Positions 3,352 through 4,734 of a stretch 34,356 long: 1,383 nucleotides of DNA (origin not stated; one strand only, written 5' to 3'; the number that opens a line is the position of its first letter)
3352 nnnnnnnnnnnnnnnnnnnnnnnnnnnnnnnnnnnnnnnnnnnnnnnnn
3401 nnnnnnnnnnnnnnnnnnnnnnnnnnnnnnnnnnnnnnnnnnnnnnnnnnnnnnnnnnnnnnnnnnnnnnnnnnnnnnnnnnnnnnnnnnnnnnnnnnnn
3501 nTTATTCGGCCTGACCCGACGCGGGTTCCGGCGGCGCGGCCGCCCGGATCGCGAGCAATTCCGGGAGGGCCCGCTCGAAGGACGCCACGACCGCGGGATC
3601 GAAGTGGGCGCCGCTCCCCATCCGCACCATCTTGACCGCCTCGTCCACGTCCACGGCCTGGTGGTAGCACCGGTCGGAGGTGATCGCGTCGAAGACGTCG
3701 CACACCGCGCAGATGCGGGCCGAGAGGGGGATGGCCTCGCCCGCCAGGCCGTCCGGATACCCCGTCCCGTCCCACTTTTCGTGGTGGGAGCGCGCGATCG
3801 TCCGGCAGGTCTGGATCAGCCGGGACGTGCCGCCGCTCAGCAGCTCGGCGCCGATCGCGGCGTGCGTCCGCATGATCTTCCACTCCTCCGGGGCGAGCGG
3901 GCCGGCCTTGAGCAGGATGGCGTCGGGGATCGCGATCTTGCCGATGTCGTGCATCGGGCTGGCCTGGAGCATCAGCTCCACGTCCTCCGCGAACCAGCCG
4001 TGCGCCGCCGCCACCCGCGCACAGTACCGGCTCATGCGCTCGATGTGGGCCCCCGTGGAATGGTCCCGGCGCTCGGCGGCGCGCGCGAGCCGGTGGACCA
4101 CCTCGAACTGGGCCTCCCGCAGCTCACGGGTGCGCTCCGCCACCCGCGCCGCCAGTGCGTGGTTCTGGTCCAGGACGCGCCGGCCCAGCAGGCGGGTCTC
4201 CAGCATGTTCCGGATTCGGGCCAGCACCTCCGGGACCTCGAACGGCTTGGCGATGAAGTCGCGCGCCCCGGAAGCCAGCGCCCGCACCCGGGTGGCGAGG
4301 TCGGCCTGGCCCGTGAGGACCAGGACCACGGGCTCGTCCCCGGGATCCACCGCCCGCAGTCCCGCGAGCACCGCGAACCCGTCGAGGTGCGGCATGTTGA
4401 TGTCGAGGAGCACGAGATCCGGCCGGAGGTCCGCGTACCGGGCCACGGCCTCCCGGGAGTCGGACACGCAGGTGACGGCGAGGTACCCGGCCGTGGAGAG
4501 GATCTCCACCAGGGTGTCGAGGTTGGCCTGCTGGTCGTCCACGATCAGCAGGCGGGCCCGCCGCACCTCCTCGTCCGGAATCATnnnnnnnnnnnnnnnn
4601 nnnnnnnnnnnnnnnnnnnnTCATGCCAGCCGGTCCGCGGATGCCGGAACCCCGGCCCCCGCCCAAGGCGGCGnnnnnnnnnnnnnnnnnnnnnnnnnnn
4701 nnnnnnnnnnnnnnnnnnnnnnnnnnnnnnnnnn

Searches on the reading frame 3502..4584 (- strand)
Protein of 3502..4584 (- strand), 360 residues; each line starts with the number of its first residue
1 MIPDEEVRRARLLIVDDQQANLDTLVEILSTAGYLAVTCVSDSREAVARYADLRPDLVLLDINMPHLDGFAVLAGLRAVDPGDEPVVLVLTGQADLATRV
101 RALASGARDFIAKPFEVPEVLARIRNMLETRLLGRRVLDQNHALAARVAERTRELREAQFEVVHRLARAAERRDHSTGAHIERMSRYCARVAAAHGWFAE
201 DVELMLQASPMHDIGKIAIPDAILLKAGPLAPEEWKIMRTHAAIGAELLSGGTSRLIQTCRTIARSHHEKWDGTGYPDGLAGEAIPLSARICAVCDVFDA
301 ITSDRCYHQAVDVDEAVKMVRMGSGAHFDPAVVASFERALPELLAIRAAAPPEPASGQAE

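Call 5: search_protein_families(library=pfam, proteins=[window:3502-4584:-], max_evalue=0.01)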
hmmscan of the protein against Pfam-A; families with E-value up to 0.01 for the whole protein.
window:3502-4584:- (360 aa): 3 families
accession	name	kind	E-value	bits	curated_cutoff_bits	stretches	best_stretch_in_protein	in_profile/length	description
PF13487.12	HD_5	-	3.7e-32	111.9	27.2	1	168-332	5-170/170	HD domain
PF00072.30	Response_reg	-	6.8e-26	91.1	30.2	1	13-125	2-111/111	Response regulator receiver domain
PF01966.28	HD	-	6.9e-19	68.7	22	1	179-300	3-115/116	HD domain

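Call 12: search_protein_families(library=ncbifam, proteins=[window:3502-4584:-], max_evalue=0.001)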
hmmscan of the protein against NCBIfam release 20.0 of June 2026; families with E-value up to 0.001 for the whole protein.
window:3502-4584:- (360 aa): 95 families (the best 25 are shown)
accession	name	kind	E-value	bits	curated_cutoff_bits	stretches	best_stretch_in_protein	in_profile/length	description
NF053512.1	nitric_RR_NosR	exception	2e-51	175.4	400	1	12-343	1-357/422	response regulator c-di-GMP phosphodiesterase, NosR family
TIGR01387.1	cztR_silR_copR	subfamily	1e-21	77.6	279.2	1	12-130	1-116/218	heavy metal response regulator transcription factor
NF008469.0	PRK11361.1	equivalog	1.2e-21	77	714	1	10-147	5-139/461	acetoacetate metabolism transcriptional regulator AtoC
NF040689.1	MtrAB_MtrA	equivalog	8.4e-21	74.3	300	1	12-130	1-115/219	MtrAB system response regulator MtrA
NF045944.1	ResRegRpaBCyano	equivalog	1e-20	74.1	330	1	13-131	1-115/229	response regulator transcription factor RpaB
NF007135.0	PRK09581.1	equivalog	1.3e-20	73.6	474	1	10-133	3-125/457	PleD family two-component system response regulator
TIGR02875.1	spore_0_A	equivalog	2.3e-20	72.9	200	1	10-166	3-159/262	sporulation transcription factor Spo0A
NF012023.0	PRK15479.1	equivalog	2.5e-20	73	337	1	11-129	2-117/224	transcriptional regulator TctD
TIGR02154.1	PhoB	equivalog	1.9e-19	69.8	296.2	1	10-129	3-121/226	phosphate regulon transcriptional regulator PhoB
NF008296.0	PRK11083.1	equivalog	2.6e-19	69.6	273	1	9-130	3-120/228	two-component system response regulator CreB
NF006900.1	PRK09390.1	equivalog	5.4e-19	68.5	255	1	10-159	5-151/203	response regulator FixJ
NF045991.1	RespRegCtrARhodob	equivalog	9.9e-18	64.7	350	1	11-128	2-116/224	response regulator transcription factor CtrA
NF008567.0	PRK11517.1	equivalog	1e-17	64.3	353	1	11-130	2-117/223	response regulator transcription factor HprR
NF051870.1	NAssimRespRegNtrX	equivalog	1.3e-17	63.8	600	1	11-147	3-134/452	nitrogen assimilation response regulator NtrX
NF001965.0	PRK00742.1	subfamily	8.5e-17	61.4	293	1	9-138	3-135/357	chemotaxis-specific protein-glutamate methyltransferase CheB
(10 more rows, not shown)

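Call 34: find_homologous_proteins(query=window:3502-4584:-, max_evalue=1e-20)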
Query window:3502-4584:- (360 aa): 7284 proteins with E <= 1e-20 among 8000 candidates; the best 120 are listed.
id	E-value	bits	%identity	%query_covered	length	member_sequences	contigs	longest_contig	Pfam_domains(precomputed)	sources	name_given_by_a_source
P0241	1.6e-231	785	100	100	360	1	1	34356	PF13487.13,PF01966.29,PF00072.31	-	-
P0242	1.1e-137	477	64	98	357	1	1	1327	PF13487.13,PF01966.29,PF00072.31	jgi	jgi:putative two-component system response regulator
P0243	4.3e-134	465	63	98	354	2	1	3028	PF13487.13,PF01966.29,PF00072.31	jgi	-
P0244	1.7e-133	463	63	96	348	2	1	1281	PF13487.13,PF01966.29,PF00072.31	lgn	-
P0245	9.7e-131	454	62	95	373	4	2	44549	PF13487.13,PF01966.29,PF00072.31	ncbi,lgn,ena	ncbi:MAG: HD domain-containing phosphohydrolase [Candidatus Coatesbacteria bacterium]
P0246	1.7e-130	453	63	95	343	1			PF13487.13,PF01966.29,PF00072.31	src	-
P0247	5.0e-130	451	60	96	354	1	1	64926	PF13487.13,PF01966.29,PF00072.31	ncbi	-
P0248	1.6e-126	440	60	96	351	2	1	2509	PF13487.13,PF01966.29,PF00072.31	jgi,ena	-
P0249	3.6e-123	429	59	97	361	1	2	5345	PF13487.13,PF01966.29,PF00072.31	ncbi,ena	ncbi:MAG: HD domain-containing phosphohydrolase [bacterium]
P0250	8.3e-118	411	55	97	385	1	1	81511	PF13487.13,PF01966.29,PF00072.31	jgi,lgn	jgi:putative two-component system response regulator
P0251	1.4e-117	411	55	97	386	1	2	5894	PF13487.13,PF01966.29,PF00072.31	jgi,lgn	jgi:putative two-component system response regulator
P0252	1.4e-117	411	56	96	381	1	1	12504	PF13487.13,PF01966.29,PF00072.31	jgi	-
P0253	3.5e-117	409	55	96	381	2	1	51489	PF13487.13,PF01966.29,PF00072.31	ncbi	-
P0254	9.9e-117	408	55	96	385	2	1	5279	PF13487.13,PF01966.29,PF00072.31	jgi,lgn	jgi:putative two-component system response regulator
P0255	1.3e-116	407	55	95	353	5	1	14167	PF13487.13,PF01966.29,PF00072.31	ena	-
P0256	2.1e-116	407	57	97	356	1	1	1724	PF13487.13,PF01966.29,PF00072.31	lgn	-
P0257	2.2e-116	407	54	97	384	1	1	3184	PF13487.13,PF01966.29,PF00072.31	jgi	jgi:putative two-component system response regulator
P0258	2.2e-116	407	56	96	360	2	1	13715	PF13487.13,PF01966.29,PF00072.31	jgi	jgi:putative two-component system response regulator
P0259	2.5e-116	406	55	98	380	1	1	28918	PF13487.13,PF01966.29,PF00072.31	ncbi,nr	ncbi:MAG: two-component system response regulator [Chloracidobacterium sp. CP2_5A]|nr:MAG: two-compo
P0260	2.9e-116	406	54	98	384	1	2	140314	PF13487.13,PF01966.29,PF00072.31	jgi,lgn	jgi:putative two-component system response regulator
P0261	4.6e-116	406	55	96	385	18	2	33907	PF13487.13,PF01966.29,PF00072.31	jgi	jgi:putative two-component system response regulator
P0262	6.0e-116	405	55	96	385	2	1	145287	PF13487.13,PF01966.29,PF00072.31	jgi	jgi:putative two-component system response regulator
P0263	9.5e-116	405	56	94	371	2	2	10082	PF13487.13,PF01966.29,PF00072.31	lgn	-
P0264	1.3e-115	404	56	95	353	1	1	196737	PF13487.13,PF01966.29,PF00072.31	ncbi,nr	nr:HD domain-containing phosphohydrolase [uncultured Albidiferax sp.]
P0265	1.4e-115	404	56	96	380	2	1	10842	PF13487.13,PF01966.29,PF00072.31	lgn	-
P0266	1.7e-115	404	57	95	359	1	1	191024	PF13487.13,PF01966.29,PF00072.31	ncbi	-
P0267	1.9e-115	404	55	96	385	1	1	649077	PF13487.13,PF01966.29,PF00072.31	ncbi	ncbi:MAG: HD domain-containing phosphohydrolase [Acidobacteriota bacterium]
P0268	2.5e-115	403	54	97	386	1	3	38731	PF13487.13,PF01966.29,PF00072.31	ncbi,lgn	-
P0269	3.1e-115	403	55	97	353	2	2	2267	PF13487.13,PF01966.29,PF00072.31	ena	-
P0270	5.3e-115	402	55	96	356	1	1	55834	PF13487.13,PF01966.29,PF00072.31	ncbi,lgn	-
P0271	5.7e-115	402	55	98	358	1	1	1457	PF13487.13,PF01966.29,PF00072.31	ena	-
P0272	7.5e-115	402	53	98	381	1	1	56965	PF13487.13,PF01966.29,PF00072.31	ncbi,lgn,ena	-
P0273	9.0e-115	401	55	95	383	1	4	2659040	PF13487.13,PF01966.29,PF00072.31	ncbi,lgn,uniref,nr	ncbi:MAG: HD domain-containing phosphohydrolase [Chloracidobacterium sp.]|uniref:Response regulator 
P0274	1.4e-114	401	55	98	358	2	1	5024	PF13487.13,PF01966.29,PF00072.31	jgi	jgi:putative two-component system response regulator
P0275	1.7e-114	400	54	96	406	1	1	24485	PF13487.13,PF01966.29,PF00072.31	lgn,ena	-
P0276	5.9e-114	399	57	94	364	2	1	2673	PF13487.13,PF01966.29,PF00072.31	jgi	-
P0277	1.6e-113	397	56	96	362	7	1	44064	PF13487.13,PF01966.29,PF00072.31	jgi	jgi:putative two-component system response regulator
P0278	2.0e-113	397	55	96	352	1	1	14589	PF13487.13,PF01966.29,PF00072.31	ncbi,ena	-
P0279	3.4e-113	396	54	98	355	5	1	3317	PF13487.13,PF01966.29,PF00072.31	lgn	-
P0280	3.4e-113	396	54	96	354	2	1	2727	PF13487.13,PF01966.29,PF00072.31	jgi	jgi:putative two-component system response regulator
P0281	3.9e-113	396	54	98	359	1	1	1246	PF13487.13,PF01966.29,PF00072.31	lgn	-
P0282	4.6e-113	396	56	94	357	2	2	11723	PF13487.13,PF01966.29,PF00072.31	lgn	-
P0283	5.6e-113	395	56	96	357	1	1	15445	PF13487.13,PF01966.29,PF00072.31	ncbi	ncbi:MAG: HD-GYP domain-containing protein [Burkholderiales bacterium]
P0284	6.4e-113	395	54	97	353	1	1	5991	PF13487.13,PF01966.29,PF00072.31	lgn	-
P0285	6.6e-113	395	55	97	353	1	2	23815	PF13487.13,PF01966.29,PF00072.31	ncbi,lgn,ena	-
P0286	6.8e-113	395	54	98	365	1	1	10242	PF13487.13,PF01966.29,PF00072.31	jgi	jgi:putative two-component system response regulator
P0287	8.9e-113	395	55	96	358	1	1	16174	PF13487.13,PF01966.29,PF00072.31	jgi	jgi:putative two-component system response regulator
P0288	1.1e-112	394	54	96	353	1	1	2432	PF13487.13,PF01966.29,PF00072.31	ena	-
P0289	1.2e-112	394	53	96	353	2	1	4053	PF13487.13,PF01966.29,PF00072.31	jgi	jgi:putative two-component system response regulator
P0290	1.2e-112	394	54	94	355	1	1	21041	PF13487.13,PF01966.29,PF00072.31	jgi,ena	-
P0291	1.3e-112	394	55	98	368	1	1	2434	PF13487.13,PF01966.29,PF00072.31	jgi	-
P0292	1.5e-112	394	56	94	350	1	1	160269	PF13487.13,PF01966.29,PF00072.31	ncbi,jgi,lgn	ncbi:MAG TPA: HD domain-containing phosphohydrolase [Symbiobacteriaceae bacterium]|jgi:putative two-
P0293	2.0e-112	394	52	96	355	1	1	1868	PF13487.13,PF01966.29,PF00072.31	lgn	-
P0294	2.3e-112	393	57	93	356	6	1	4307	PF13487.13,PF01966.29,PF00072.31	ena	-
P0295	2.8e-112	393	54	99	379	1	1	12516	PF13487.13,PF01966.29,PF00072.31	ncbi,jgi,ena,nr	ncbi:MAG: two-component system response regulator [Gammaproteobacteria bacterium]|nr:two-component s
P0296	3.6e-112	393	56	97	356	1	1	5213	PF13487.13,PF01966.29,PF00072.31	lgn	-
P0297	4.3e-112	392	54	96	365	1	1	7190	PF13487.13,PF01966.29,PF00072.31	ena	-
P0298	4.6e-112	392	54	97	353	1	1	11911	PF13487.13,PF01966.29,PF00072.31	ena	-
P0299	4.8e-112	392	55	98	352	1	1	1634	PF13487.13,PF01966.29,PF00072.31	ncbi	-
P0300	4.8e-112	392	53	99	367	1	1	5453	PF13487.13,PF01966.29,PF00072.31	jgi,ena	-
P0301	5.1e-112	392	56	94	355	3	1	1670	PF13487.13,PF01966.29,PF00072.31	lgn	-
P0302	5.1e-112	392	54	97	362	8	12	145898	PF13487.13,PF01966.29,PF00072.31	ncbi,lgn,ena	-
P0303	5.3e-112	392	56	96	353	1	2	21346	PF13487.13,PF01966.29,PF00072.31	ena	-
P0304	5.8e-112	392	55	98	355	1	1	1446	PF13487.13,PF01966.29,PF00072.31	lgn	-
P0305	7.2e-112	392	54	97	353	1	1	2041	PF13487.13,PF01966.29,PF00072.31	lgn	-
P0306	7.2e-112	392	55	95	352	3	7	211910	PF13487.13,PF01966.29,PF00072.31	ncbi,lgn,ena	-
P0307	7.5e-112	392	54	96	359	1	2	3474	PF13487.13,PF01966.29,PF00072.31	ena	-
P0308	8.4e-112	392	52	95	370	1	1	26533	PF13487.13,PF01966.29,PF00072.31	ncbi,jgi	-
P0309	8.4e-112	392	51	96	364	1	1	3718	PF13487.13,PF01966.29,PF00072.31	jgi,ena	-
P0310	9.9e-112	391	56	94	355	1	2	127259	PF13487.13,PF01966.29,PF00072.31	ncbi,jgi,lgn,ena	-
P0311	1.1e-111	391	55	96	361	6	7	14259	PF13487.13,PF01966.29,PF00072.31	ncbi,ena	-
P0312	1.2e-111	391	55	97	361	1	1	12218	PF13487.13,PF01966.29,PF00072.31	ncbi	ncbi:MAG: two-component system response regulator [Gammaproteobacteria bacterium]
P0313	1.3e-111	391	53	99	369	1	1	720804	PF13487.13,PF01966.29,PF00072.31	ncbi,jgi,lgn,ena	jgi:putative two-component system response regulator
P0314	1.5e-111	391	53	97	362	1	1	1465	PF13487.13,PF01966.29,PF00072.31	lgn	-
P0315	1.6e-111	391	54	96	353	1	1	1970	PF13487.13,PF01966.29,PF00072.31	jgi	jgi:putative two-component system response regulator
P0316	1.7e-111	391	55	96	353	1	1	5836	PF13487.13,PF01966.29,PF00072.31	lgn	-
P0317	1.9e-111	390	56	94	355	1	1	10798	PF13487.13,PF01966.29,PF00072.31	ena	-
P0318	2.0e-111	390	56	94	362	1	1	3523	PF13487.13,PF01966.29,PF00072.31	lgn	-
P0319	2.0e-111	390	55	98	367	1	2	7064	PF13487.13,PF01966.29,PF00072.31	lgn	-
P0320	2.1e-111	390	55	96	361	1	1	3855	PF13487.13,PF01966.29,PF00072.31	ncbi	-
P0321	2.3e-111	390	55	96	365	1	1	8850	PF13487.13,PF01966.29,PF00072.31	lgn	-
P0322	2.3e-111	390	54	96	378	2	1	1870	PF13487.13,PF01966.29,PF00072.31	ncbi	-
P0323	2.9e-111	390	53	96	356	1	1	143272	PF13487.13,PF01966.29,PF00072.31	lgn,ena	-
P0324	3.4e-111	390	54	95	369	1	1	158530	PF13487.13,PF01966.29,PF00072.31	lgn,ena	-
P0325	3.5e-111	390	55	96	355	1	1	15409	PF13487.13,PF01966.29,PF00072.31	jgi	-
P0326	3.8e-111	389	54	98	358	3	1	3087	PF13487.13,PF01966.29,PF00072.31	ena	-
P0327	4.0e-111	389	52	99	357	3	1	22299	PF13487.13,PF01966.29,PF00072.31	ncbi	-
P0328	5.3e-111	389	54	97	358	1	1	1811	PF13487.13,PF01966.29,PF00072.31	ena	-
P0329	5.6e-111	389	53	95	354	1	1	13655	PF13487.13,PF01966.29,PF00072.31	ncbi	-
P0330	6.1e-111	389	52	96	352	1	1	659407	PF13487.13,PF01966.29,PF00072.31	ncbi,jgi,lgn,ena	ncbi:MAG: HD domain-containing phosphohydrolase [Candidatus Omnitrophota bacterium]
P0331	6.4e-111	389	51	97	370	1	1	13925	PF13487.13,PF01966.29,PF00072.31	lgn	-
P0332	6.5e-111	389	53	96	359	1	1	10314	PF13487.13,PF01966.29,PF00072.31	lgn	-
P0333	7.3e-111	388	54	94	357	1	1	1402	PF13487.13,PF01966.29,PF00072.31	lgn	-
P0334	7.6e-111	388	55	96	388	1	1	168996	PF13487.13,PF01966.29,PF00072.31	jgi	jgi:putative two-component system response regulator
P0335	7.6e-111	388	52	97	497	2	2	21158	PF13487.13,PF01966.29,PF00072.31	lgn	-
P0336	8.1e-111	388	55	95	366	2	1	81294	PF13487.13,PF01966.29,PF00072.31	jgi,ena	-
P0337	8.5e-111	388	55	94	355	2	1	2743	PF13487.13,PF01966.29,PF00072.31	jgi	jgi:putative two-component system response regulator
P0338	1.3e-110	388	54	95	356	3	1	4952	PF13487.13,PF01966.29,PF00072.31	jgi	-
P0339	1.3e-110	388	53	96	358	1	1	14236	PF13487.13,PF01966.29,PF00072.31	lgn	-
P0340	1.4e-110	388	53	95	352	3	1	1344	PF13487.13,PF01966.29,PF00072.31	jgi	jgi:putative two-component system response regulator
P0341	1.4e-110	388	53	96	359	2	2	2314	PF13487.13,PF01966.29,PF00072.31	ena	-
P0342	1.5e-110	387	52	97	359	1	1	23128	PF13487.13,PF01966.29,PF00072.31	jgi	jgi:putative two-component system response regulator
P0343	2.2e-110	387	54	96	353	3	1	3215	PF13487.13,PF01966.29,PF00072.31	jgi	jgi:putative two-component system response regulator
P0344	2.4e-110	387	53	96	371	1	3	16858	PF13487.13,PF01966.29,PF00072.31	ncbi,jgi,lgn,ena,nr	ncbi:MAG: two-component system response regulator [Nitrospinae bacterium CG11_big_fil_rev_8_21_14_0_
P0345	2.6e-110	387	55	96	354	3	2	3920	PF13487.13,PF01966.29,PF00072.31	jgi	jgi:putative two-component system response regulator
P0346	2.8e-110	387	52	94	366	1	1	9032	PF13487.13,PF01966.29,PF00072.31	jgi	-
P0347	3.0e-110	386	53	96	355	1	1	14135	PF13487.13,PF01966.29,PF00072.31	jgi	jgi:putative two-component system response regulator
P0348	3.0e-110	386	53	97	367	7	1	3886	PF13487.13,PF01966.29,PF00072.31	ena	-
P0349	3.3e-110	386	53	97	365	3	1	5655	PF13487.13,PF01966.29,PF00072.31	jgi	jgi:putative two-component system response regulator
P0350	3.9e-110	386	54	96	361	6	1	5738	PF13487.13,PF01966.29,PF00072.31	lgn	-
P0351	4.3e-110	386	54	94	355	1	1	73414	PF13487.13,PF01966.29,PF00072.31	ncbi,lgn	-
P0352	4.4e-110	386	54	94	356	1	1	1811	PF13487.13,PF01966.29,PF00072.31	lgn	-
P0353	4.8e-110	386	54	97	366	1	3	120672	PF13487.13,PF01966.29,PF00072.31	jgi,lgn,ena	-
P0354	5.0e-110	386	56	93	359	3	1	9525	PF13487.13,PF01966.29,PF00072.31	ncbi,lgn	-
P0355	5.4e-110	386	55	95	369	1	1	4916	PF13487.13,PF01966.29,PF00072.31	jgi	jgi:putative two-component system response regulator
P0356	5.4e-110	386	53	98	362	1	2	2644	PF13487.13,PF01966.29,PF00072.31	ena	-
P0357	6.1e-110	385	55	95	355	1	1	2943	PF13487.13,PF01966.29,PF00072.31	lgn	-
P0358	6.2e-110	385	52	99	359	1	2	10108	PF13487.13,PF01966.29,PF00072.31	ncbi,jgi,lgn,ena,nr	ncbi:MAG: two-component system response regulator [Gammaproteobacteria bacterium]|nr:two-component s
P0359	6.5e-110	385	51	97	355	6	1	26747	PF13487.13,PF01966.29,PF00072.31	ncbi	ncbi:MAG: HD-GYP domain-containing protein [Myxococcota bacterium]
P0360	7.2e-110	385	53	94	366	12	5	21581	PF13487.13,PF01966.29,PF00072.31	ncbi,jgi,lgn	-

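Call 35: find_encoding_contigs(protein=P0245, flank=10000, max_places=2)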
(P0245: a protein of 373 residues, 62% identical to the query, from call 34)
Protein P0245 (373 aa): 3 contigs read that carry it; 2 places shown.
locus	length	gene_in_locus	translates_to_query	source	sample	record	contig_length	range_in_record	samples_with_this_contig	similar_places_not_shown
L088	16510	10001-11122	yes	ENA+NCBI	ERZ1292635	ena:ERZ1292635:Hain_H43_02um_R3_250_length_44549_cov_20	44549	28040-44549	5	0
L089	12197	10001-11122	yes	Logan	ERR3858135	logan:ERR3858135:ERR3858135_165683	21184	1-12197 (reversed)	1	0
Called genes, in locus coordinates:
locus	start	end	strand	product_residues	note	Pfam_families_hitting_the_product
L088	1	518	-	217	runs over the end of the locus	PF00294:PfkB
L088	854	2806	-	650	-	PF22666:Glyco_hydro_2_N2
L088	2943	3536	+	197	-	PF09335:VTT_dom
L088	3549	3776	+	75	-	PF00403:HMA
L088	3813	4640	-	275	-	PF12706:Lactamase_B_2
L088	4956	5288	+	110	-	-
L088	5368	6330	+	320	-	PF00561:Abhydrolase_1 (faint), PF12146:Hydrolase_4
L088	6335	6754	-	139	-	PF12098:DUF3574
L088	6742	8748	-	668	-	PF20581:DUF6785, PF20580:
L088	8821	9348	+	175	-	PF01641:SelR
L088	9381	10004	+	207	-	PF00255:GSHPx, PF00578:AhpC-TSA (faint)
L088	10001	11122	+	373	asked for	PF00072:Response_reg, PF13487:HD_5, PF01966:HD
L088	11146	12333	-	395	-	PF00890:FAD_binding_2 (weak), PF01266:DAO (weak), PF03486:HI0933_like, PF07992:Pyr_redox_2 (faint), PF13450:NAD_binding_8 (weak), PF13738:Pyr_redox_3 (faint), PF22780:HI0933_like_1st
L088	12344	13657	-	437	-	-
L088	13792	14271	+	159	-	-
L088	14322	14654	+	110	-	-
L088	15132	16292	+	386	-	-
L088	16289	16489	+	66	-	-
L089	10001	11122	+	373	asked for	PF00072:Response_reg, PF13487:HD_5, PF01966:HD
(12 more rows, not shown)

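Call 36: find_encoding_contigs(protein=P0247, flank=10000, max_places=2)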
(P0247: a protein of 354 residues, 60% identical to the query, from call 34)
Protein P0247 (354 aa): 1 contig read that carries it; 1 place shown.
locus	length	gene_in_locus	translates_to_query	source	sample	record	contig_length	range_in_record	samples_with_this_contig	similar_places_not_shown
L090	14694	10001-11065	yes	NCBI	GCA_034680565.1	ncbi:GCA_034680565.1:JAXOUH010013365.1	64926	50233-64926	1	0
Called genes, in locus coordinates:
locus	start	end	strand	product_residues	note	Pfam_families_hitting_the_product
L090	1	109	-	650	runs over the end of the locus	PF11028:TMEM260_N, PF28495:TMEM260_2 (weak), PF13432:TPR_16 (weak)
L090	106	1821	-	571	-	PF04932:Wzy_C, PF07719:TPR_2 (faint), PF13432:TPR_16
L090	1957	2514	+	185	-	PF02082:Rrf2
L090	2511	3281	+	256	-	PF02463:SMC_N (faint), PF00005:ABC_tran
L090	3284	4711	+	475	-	PF19295:SufBD_N, PF01458:SUFBD_core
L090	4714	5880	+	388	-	PF01458:SUFBD_core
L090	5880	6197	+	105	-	PF00355:Rieske, PF13806:Rieske_2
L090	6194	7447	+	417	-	PF00155:Aminotran_1_2, PF00266:Aminotran_5, PF01041:DegT_DnrJ_EryC1 (weak), PF01212:Beta_elim_lyase (faint), PF01053:Cys_Met_Meta_PP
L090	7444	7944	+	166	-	PF01592:NifU_N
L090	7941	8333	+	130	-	PF01883:FeS_assembly_P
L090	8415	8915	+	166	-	-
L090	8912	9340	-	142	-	PF00903:Glyoxalase, PF22677:Ble-like_N (weak)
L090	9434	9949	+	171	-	-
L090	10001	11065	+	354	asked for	PF00072:Response_reg, PF13487:HD_5, PF01966:HD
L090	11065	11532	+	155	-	PF06445:GyrI-like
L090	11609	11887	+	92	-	PF02604:PhdYeFM_antitox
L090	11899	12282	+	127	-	PF01850:PIN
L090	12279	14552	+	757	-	PF03460:NIR_SIR_ferr, PF01077:NIR_SIR, PF03460:NIR_SIR_ferr, PF01077:NIR_SIR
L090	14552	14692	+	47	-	?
